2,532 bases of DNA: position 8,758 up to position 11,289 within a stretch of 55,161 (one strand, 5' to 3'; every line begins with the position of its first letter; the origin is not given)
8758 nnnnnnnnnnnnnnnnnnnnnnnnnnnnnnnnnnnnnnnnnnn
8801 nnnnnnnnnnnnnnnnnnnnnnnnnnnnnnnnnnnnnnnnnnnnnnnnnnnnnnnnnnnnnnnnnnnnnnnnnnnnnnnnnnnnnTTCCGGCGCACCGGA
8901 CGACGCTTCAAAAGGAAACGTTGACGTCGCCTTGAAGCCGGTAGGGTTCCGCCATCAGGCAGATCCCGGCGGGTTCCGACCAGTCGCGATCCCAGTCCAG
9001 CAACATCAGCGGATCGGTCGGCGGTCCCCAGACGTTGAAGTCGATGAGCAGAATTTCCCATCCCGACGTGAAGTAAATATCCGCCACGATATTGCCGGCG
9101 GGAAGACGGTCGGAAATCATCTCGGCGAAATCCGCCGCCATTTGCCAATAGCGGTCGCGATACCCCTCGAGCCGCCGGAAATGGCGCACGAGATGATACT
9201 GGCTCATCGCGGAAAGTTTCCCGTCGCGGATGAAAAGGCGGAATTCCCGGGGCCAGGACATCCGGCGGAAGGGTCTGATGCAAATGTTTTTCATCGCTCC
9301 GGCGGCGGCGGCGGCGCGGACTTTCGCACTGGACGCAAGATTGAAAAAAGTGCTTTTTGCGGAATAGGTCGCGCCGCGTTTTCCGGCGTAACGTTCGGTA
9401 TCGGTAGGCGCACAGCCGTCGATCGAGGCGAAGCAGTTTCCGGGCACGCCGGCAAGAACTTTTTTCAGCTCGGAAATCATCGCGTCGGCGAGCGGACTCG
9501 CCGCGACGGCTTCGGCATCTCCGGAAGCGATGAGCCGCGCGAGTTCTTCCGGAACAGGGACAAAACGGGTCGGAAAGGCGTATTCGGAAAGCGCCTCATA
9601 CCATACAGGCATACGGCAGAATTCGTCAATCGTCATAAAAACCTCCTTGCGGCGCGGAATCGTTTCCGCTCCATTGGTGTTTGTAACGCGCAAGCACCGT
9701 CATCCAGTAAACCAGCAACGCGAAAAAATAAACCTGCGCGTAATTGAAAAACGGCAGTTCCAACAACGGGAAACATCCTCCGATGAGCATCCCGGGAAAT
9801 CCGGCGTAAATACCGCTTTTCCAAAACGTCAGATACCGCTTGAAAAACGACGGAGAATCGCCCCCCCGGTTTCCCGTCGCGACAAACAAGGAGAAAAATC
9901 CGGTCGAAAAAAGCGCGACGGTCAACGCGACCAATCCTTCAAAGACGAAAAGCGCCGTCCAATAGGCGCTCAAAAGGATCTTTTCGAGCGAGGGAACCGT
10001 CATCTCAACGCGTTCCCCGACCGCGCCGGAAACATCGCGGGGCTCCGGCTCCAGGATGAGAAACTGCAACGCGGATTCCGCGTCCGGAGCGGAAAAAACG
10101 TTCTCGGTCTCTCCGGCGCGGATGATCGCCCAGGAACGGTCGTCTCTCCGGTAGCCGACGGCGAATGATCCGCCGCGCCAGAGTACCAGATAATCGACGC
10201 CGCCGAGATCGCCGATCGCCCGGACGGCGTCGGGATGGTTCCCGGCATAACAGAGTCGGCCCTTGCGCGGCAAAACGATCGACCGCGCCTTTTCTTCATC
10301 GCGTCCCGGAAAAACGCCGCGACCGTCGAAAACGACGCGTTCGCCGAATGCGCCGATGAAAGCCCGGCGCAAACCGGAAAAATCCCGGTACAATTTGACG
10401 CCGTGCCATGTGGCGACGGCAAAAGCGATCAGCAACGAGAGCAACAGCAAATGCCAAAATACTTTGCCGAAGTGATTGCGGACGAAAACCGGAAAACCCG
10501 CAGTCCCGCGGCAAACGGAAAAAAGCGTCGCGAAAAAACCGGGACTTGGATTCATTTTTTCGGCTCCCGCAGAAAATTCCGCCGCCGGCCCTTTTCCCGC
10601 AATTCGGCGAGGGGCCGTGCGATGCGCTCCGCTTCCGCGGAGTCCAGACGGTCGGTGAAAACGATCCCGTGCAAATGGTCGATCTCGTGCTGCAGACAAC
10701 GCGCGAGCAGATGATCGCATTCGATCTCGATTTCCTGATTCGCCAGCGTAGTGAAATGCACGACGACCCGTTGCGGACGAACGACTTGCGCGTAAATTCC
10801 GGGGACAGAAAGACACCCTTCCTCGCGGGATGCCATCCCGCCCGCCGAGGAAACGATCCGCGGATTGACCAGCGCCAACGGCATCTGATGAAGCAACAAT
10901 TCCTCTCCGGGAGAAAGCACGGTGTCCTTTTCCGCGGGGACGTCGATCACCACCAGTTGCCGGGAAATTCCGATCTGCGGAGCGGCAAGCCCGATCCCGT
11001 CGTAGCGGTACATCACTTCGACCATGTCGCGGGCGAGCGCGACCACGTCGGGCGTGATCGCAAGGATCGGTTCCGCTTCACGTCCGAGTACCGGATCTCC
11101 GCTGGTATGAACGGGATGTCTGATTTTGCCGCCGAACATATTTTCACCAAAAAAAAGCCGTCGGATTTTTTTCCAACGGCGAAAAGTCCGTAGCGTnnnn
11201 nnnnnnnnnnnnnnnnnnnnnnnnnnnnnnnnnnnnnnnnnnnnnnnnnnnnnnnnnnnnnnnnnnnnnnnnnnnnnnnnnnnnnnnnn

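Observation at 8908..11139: Bacterial Cdc123/D123-like ATP-grasp protein in a translationally coupled def operon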

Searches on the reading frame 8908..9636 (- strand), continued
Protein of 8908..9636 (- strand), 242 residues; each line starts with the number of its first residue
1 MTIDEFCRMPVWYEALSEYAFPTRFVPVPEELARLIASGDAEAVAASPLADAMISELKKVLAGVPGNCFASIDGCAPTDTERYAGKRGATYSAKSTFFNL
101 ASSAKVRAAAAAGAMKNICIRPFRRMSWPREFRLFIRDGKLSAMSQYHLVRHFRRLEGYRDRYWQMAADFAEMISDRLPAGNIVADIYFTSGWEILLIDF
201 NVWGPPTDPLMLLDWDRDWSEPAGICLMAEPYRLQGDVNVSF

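Call 73: search_protein_families(library=pfam, proteins=[L012:4050-4982:+, L018:4058-4966:+, L055:4044-4964:+, L079:3968-4918:+, L042:4054-4959:+, L064:670-1566:+, L007:4074-4979:+, L026:2343-3242:+, L005:4111-4992:+, L006:4085-5011:+], max_evalue=0.01)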
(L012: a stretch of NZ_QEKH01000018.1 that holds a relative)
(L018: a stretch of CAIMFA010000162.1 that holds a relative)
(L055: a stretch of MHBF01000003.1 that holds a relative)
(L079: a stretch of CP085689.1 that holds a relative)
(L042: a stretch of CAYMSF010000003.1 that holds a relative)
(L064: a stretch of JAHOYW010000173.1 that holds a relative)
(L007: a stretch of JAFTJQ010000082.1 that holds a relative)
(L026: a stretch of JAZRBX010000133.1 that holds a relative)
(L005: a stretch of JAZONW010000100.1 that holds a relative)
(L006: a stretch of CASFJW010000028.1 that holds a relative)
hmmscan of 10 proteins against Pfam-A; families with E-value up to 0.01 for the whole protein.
L012:4050-4982:+ (311 aa): 1 family
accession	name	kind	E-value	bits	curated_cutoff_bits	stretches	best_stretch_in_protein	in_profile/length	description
PF06691.16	DUF1189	-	0.0007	19.6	28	1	204-294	152-242/244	Protein of unknown function (DUF1189)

L018:4058-4966:+ (303 aa): 1 family
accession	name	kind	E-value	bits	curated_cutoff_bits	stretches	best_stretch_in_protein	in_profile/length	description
PF04893.22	Yip1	-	0.0049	17.2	28.6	1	196-282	54-141/173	Yip1 domain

L055:4044-4964:+ (307 aa): 0 families

L079:3968-4918:+ (317 aa): 1 family
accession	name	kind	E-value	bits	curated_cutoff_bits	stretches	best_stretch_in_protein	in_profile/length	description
PF06691.16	DUF1189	-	2.2e-05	24.5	28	1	28-301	18-242/244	Protein of unknown function (DUF1189)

L042:4054-4959:+ (302 aa): 1 family
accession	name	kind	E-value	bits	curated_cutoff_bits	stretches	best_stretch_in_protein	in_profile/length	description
PF06691.16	DUF1189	-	4.5e-05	23.5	28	1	195-276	158-240/244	Protein of unknown function (DUF1189)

L064:670-1566:+ (299 aa): 1 family
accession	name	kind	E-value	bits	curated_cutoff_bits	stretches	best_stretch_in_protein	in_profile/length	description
PF06691.16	DUF1189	-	4.2e-10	40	28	2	186-281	143-243/244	Protein of unknown function (DUF1189)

L007:4074-4979:+ (302 aa): 2 families
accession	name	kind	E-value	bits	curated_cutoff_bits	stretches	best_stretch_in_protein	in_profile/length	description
PF06691.16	DUF1189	-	8.9e-08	32.4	28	1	203-288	156-241/244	Protein of unknown function (DUF1189)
PF04893.22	Yip1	-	0.0035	17.7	28.6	0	208-290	58-142/173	Yip1 domain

L026:2343-3242:+ (300 aa): 2 families
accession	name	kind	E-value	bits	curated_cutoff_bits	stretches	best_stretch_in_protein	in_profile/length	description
PF06691.16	DUF1189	-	9.9e-10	38.8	28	2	198-285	156-243/244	Protein of unknown function (DUF1189)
PF04893.22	Yip1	-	0.0055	17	28.6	0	213-283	71-140/173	Yip1 domain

L005:4111-4992:+ (294 aa): 0 families

L006:4085-5011:+ (309 aa): 0 families

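Call 78: search_protein_families(library=padloc, proteins=[window:8908-9636:-], max_evalue=0.01)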
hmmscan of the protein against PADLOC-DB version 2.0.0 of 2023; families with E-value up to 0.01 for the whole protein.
window:8908-9636:- (242 aa): 0 families

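Call 84: search_protein_families(library=pfam, proteins=[L115:3971-4882:+, L115:3067-3459:+, L047:1710-3992:+, L096:4288-4818:+, L096:3993-4340:+, L089:243-2405:+, L102:477-3503:+, L087:3298-3723:+, L087:2462-2941:+, L115:5691-7094:+], max_evalue=0.001)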
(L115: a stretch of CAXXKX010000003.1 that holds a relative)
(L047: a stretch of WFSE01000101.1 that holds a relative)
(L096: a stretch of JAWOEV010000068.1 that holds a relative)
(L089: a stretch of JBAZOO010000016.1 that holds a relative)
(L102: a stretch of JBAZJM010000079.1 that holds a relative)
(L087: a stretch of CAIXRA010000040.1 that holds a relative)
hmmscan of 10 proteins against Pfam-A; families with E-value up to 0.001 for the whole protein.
L115:3971-4882:+ (303 aa): 2 families
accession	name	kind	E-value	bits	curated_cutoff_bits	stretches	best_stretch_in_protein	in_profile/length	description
PF00398.26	RrnaAD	-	7.5e-51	173.2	24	1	42-293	6-261/263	Ribosomal RNA adenine dimethylase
PF13649.12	Methyltransf_25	-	0.00035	21.6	27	1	70-126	1-61/97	Methyltransferase domain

L115:3067-3459:+ (130 aa): 2 families
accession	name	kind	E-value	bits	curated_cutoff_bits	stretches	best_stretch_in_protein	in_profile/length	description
PF12833.13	HTH_18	-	2.1e-24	86.1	33.6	1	46-124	1-79/80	Helix-turn-helix domain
PF00165.29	HTH_AraC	-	8.2e-22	77.3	26.6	2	40-74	8-42/42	Bacterial regulatory helix-turn-helix proteins, AraC family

L047:1710-3992:+ (760 aa): 1 family
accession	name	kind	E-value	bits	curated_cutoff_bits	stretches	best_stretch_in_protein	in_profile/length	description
PF19838.5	LptD_2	-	4.7e-07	29.3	22.5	1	414-533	275-370/464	LptD protein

L096:4288-4818:+ (176 aa): 1 family
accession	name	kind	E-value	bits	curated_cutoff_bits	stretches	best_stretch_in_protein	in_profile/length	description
PF00293.34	NUDIX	-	1.1e-19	71.2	21.1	1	39-151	3-119/134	NUDIX domain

L096:3993-4340:+ (115 aa): 0 families

L089:243-2405:+ (720 aa): 0 families

L102:477-3503:+ (1008 aa): 10 families
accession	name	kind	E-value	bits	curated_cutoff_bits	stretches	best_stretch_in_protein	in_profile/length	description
PF13426.13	PAS_9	-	2.3e-38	131.1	27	3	513-613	3-102/103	PAS domain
PF00989.32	PAS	-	1.7e-35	121.9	22.6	3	506-611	6-112/113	PAS fold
PF13188.13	PAS_8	-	2.3e-26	91.2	21.8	2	188-235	1-47/65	PAS domain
PF08448.16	PAS_4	-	1e-21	77.6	23.1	2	508-616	2-109/110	PAS fold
PF02518.31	HATPase_c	-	8.3e-20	71.7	26.4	1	738-858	2-109/111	Histidine kinase-, DNA gyrase B-, and HSP90-like ATPase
PF00072.30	Response_reg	-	1.6e-19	70.5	30.2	1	883-993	2-110/111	Response regulator receiver domain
PF00512.31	HisKA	-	2.2e-12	47.3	26.9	1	632-694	3-64/66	His Kinase A (phospho-acceptor) domain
PF08447.18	PAS_3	-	5.1e-12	46.3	25.6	1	524-606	2-86/89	PAS fold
PF13185.12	GAF_2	-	1.7e-07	31.9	28.6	1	330-490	3-134/136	GAF domain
PF01590.32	GAF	-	2.2e-06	28.7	22.4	1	331-488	2-130/133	GAF domain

L087:3298-3723:+ (141 aa): 1 family
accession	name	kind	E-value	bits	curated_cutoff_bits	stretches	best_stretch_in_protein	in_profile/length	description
PF00472.26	RF-1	-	2.3e-23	82.8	35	1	7-131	4-107/116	RF-1 domain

L087:2462-2941:+ (159 aa): 2 families
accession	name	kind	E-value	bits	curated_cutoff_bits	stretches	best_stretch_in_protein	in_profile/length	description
PF00578.27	AhpC-TSA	-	1.2e-36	125.8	26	1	7-133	2-122/124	AhpC/TSA family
PF08534.16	Redoxin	-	2.6e-24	86.1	26.6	1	5-151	1-147/148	Redoxin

L115:5691-7094:+ (467 aa): 2 families
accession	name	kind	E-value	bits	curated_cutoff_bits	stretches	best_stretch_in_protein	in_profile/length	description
PF01171.26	ATP_bind_3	-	1.2e-40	139.6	27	1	28-212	1-182/182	PP-loop family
PF11734.13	TilS_C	-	2.2e-11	43.4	22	1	386-446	3-62/74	TilS substrate C-terminal domain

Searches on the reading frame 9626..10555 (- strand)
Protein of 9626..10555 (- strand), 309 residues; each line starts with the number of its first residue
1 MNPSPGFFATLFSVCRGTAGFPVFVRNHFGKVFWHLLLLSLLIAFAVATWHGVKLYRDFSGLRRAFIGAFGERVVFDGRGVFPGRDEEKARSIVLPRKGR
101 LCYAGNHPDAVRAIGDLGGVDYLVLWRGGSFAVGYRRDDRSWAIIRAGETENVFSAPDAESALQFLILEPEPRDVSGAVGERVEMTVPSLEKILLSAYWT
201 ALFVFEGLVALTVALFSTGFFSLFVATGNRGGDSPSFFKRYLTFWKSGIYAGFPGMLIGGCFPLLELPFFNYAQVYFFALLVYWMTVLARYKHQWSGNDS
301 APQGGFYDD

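Call 3: search_protein_families(library=pfam, proteins=[window:9626-10555:-], max_evalue=0.01)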
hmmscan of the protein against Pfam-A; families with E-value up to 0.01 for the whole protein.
window:9626-10555:- (309 aa): 0 families

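Call 4: search_protein_families(library=ncbifam, proteins=[window:9626-10555:-], max_evalue=0.01)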
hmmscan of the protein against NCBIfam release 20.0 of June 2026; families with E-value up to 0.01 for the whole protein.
window:9626-10555:- (309 aa): 0 families

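Call 26: search_protein_families(library=pfam, alignment_id=A2, max_evalue=1)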
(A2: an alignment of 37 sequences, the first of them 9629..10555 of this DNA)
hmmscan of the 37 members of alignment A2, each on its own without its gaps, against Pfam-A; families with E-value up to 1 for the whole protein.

A. member 1, window:9629-10555:- (309 aa): 1 family
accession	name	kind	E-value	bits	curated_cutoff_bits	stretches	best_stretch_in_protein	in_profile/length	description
PF06691.16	DUF1189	-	0.14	12.1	28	1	24-64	17-57/244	Protein of unknown function (DUF1189)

B. families by the number of members that match (of 37 scanned): 21 families
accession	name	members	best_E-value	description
PF06691.16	DUF1189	36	1.4e-10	Protein of unknown function (DUF1189)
PF04893.22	Yip1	16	6.1e-05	Yip1 domain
PF09843.14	DUF2070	2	0.36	Predicted membrane protein (DUF2070)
PF08570.15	DUF1761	1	0.037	Protein of unknown function (DUF1761)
PF10808.13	DUF2542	1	0.039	Protein of unknown function (DUF2542)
PF06398.17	Pex24p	1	0.06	Integral peroxisomal membrane peroxin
PF07961.18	MBA1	1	0.062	MBA1-like protein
PF18181.6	SLATT_1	1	0.1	SMODS and SLOG-associating 2TM effector domain 1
PF21741.2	DUF6867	1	0.1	Domain of unknown function (DUF6867)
PF25665.1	His1_capsid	1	0.11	His1 virus capsid protein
PF12420.13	DUF3671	1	0.13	Fam-L, Fam-M like protein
PF02935.21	COX7C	1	0.13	Cytochrome c oxidase subunit VIIc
PF11007.13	CotJA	1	0.13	Spore coat associated protein JA (CotJA)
PF17145.10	DUF5119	1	0.16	Domain of unknown function (DUF5119)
PF13044.11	Fusion_F0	1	0.21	Fusion glycoprotein F0, Isavirus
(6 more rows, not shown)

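Call 53: find_homologous_proteins(query=window:9629-10555:-)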
Query window:9629-10555:- (309 aa): 2 proteins with E <= 0.001 among 4556 candidates.
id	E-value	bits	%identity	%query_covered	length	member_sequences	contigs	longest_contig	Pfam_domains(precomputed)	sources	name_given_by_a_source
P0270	2.5e-208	709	100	100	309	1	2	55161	-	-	-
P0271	5.1e-16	77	25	95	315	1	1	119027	-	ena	-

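Call 54: find_homologous_proteins(query=A2, max_evalue=0.00001)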
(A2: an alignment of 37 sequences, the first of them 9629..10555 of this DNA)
Query A2 (37 sequences) (309 aa, profile of the alignment): 2 proteins with E <= 0.00001 among 8000 candidates.
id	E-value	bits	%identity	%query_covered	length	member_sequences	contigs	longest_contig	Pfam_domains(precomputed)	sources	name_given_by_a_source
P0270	7.0e-75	270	100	100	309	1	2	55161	-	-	-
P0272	3.0e-61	226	23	49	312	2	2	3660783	-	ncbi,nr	ncbi:hypothetical protein AAEX28_10280 [Lentisphaerota bacterium WC36G]|nr:hypothetical protein LJT9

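Call 64: predict_structure(alignment_id=A7)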
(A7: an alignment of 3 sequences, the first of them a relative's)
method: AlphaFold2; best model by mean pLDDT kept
length: 309 residues; sequences in the alignment: 3
mean_pLDDT: 48.7   pTM: 0.35
mean pLDDT of the five models: 48.7, 46.8, 45.1, 44.9, 43.8
residues with pLDDT >= 90: 0; 70-90: 1; 50-70: 146; < 50: 162
segments of 3 or more residues with pLDDT < 50: 1-18, 68-122, 125-131, 141-143, 146-153, 168-191, 229-238, 263-267, 293-309
pLDDT, mean of each block of 10 residues (from residue 1): 40 47 54 66 66 56 51 35 44 41 40 45 46 51 48 48 49 28 35 56 62 60 51 49 53 52 48 55 58 44 34
secondary structure, 60 per line:
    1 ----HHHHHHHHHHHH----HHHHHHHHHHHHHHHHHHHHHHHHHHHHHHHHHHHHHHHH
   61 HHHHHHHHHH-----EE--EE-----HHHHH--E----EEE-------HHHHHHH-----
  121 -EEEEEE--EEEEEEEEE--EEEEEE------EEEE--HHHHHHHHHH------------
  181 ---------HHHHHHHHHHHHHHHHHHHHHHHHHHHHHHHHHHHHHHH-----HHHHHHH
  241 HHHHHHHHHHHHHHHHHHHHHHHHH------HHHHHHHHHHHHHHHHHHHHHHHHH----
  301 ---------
elements in order: H5-16 H21-70 H87-91 E99-101 H109-115 E122-127 E130-138 E141-146 E153-156 H159-168 H190-228 H234-265 H272-296

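Call 78: search_protein_families(library=padloc, proteins=[window:9629-10555:-], max_evalue=0.01)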
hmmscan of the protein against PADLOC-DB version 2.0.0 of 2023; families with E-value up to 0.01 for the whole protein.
window:9629-10555:- (309 aa): 0 families

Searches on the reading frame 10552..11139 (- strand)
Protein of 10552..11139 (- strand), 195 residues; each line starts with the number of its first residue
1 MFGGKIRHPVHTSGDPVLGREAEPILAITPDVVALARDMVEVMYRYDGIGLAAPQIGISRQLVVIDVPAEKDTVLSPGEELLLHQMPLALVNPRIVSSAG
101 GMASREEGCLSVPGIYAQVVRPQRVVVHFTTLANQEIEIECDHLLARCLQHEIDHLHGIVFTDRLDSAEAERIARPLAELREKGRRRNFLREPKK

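Call 3: search_protein_families(library=pfam, proteins=[window:10552-11139:-], max_evalue=0.01)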
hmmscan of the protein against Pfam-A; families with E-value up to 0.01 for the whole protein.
window:10552-11139:- (195 aa): 1 family
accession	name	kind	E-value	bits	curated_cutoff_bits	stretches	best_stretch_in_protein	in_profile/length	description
PF01327.26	Pep_deformylase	-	8.4e-48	162.3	22.8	1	9-169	3-154/156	Polypeptide deformylase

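Call 4: search_protein_families(library=ncbifam, proteins=[window:10552-11139:-], max_evalue=0.01)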
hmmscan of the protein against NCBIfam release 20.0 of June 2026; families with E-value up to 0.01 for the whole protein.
window:10552-11139:- (195 aa): 6 families
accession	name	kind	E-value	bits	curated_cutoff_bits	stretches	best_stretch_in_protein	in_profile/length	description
NF001159.1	PRK00150.1-3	subfamily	6.7e-48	162.4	125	1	8-178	3-163/167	peptide deformylase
TIGR00079.1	pept_deformyl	equivalog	7.7e-43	145.8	103.95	1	13-175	7-157/161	peptide deformylase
NF009484.0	PRK12846.1-5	equivalog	8.4e-30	103.7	190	1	14-176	10-158/165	peptide deformylase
NF009483.0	PRK12846.1-4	equivalog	8.7e-26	90.7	267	1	8-167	4-158/193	peptide deformylase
NF011189.0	PRK14595.1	equivalog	8e-22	77.7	232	1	12-168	8-149/162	peptide deformylase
NF006670.0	PRK09218.1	equivalog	7.8e-15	55.1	162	1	34-160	25-135/136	peptide deformylase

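Call 78: search_protein_families(library=padloc, proteins=[window:10552-11139:-], max_evalue=0.01)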
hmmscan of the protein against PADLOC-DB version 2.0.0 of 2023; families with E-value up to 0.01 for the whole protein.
window:10552-11139:- (195 aa): 0 families
